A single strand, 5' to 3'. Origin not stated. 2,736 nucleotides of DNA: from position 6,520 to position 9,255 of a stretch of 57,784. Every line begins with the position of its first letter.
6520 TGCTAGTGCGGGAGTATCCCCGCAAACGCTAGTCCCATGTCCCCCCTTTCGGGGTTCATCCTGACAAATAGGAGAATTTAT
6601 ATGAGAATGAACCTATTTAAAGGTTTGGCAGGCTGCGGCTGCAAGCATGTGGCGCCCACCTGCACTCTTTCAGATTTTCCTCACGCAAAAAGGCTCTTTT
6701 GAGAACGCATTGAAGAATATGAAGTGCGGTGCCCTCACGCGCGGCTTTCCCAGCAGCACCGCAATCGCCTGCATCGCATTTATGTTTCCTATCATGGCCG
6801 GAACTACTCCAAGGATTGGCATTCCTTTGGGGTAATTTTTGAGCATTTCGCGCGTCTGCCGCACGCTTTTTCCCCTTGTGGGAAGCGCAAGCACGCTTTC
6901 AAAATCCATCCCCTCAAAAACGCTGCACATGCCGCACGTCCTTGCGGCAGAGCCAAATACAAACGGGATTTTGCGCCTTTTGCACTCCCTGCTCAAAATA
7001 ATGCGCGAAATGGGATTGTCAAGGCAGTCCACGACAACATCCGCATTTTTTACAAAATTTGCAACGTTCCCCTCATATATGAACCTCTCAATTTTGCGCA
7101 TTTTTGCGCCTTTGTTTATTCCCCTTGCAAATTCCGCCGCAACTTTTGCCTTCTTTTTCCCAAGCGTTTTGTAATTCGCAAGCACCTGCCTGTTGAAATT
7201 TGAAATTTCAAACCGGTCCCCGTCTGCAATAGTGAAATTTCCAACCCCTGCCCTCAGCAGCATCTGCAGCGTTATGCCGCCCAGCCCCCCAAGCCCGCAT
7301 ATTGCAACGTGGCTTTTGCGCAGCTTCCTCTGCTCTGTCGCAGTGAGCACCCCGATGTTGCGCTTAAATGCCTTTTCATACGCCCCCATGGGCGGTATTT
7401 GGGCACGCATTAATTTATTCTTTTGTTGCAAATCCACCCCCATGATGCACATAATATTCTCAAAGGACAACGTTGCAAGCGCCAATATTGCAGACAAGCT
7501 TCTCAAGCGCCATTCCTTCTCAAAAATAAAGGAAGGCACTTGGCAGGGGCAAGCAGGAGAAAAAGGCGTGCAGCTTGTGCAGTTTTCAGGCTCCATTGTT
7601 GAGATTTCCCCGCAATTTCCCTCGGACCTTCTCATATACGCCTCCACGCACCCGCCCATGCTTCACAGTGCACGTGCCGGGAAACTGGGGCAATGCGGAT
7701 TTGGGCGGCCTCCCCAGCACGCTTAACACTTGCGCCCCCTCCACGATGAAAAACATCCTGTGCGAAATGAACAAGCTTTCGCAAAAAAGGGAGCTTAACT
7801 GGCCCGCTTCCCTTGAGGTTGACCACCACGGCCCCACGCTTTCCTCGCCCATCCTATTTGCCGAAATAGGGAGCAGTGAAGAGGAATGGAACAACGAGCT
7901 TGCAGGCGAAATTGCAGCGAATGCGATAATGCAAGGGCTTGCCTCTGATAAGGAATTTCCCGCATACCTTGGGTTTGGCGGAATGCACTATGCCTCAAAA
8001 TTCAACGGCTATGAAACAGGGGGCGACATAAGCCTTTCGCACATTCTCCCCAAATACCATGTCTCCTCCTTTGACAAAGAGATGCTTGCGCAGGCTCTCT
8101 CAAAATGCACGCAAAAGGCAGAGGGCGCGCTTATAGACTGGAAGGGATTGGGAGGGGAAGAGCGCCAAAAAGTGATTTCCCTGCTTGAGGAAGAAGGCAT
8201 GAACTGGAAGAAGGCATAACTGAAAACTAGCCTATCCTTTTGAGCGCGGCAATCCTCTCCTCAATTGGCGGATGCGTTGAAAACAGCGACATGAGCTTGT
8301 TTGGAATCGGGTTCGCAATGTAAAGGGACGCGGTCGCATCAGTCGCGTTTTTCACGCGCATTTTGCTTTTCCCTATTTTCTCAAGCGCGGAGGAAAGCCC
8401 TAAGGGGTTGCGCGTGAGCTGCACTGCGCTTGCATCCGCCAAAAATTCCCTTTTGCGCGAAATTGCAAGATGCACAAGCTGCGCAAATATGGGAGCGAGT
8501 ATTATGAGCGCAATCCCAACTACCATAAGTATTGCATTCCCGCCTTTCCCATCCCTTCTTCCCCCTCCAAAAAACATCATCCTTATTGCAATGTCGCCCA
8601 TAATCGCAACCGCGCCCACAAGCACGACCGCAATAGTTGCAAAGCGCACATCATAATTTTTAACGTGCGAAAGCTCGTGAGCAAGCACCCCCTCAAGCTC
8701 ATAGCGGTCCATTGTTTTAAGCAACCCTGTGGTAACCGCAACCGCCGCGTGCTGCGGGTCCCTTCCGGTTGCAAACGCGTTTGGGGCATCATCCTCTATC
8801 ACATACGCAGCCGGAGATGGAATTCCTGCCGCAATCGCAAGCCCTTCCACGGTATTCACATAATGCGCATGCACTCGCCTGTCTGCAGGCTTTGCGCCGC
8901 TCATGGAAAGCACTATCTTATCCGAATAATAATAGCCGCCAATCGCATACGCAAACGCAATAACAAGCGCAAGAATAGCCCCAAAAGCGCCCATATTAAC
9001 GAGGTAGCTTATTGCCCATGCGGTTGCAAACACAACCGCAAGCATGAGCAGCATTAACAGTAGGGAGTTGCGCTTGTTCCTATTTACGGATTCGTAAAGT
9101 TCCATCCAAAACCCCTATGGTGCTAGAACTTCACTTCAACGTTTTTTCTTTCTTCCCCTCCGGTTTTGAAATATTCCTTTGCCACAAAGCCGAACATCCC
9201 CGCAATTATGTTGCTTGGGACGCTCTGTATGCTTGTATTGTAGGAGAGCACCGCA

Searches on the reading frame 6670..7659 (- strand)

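Call 85: search_protein_families(library=pfam, proteins=[window:6670-7659:-], max_evalue=0.0001)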
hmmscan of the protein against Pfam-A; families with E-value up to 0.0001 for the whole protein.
window:6670-7659:- (329 aa): 1 family
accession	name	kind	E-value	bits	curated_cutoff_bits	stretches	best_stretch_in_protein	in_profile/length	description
PF00899.27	ThiF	-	1.5e-49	168.7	28.1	1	99-322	2-223/238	ThiF family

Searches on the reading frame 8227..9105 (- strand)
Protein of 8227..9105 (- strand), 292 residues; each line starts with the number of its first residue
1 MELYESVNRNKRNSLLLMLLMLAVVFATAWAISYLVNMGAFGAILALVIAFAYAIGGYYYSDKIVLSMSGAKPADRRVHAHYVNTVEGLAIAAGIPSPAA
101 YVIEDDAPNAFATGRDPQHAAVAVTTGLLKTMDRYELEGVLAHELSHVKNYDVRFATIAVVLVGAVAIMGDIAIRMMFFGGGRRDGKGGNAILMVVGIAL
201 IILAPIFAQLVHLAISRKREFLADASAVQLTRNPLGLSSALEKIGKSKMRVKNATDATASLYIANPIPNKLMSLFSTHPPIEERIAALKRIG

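Call 85: search_protein_families(library=pfam, proteins=[window:8227-9105:-], max_evalue=0.0001)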
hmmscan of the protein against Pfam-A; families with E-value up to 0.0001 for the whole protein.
window:8227-9105:- (292 aa): 1 family
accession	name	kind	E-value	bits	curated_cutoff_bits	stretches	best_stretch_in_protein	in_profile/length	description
PF01435.24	Peptidase_M48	-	4.6e-32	111.8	20.3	1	85-290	10-184/186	Peptidase family M48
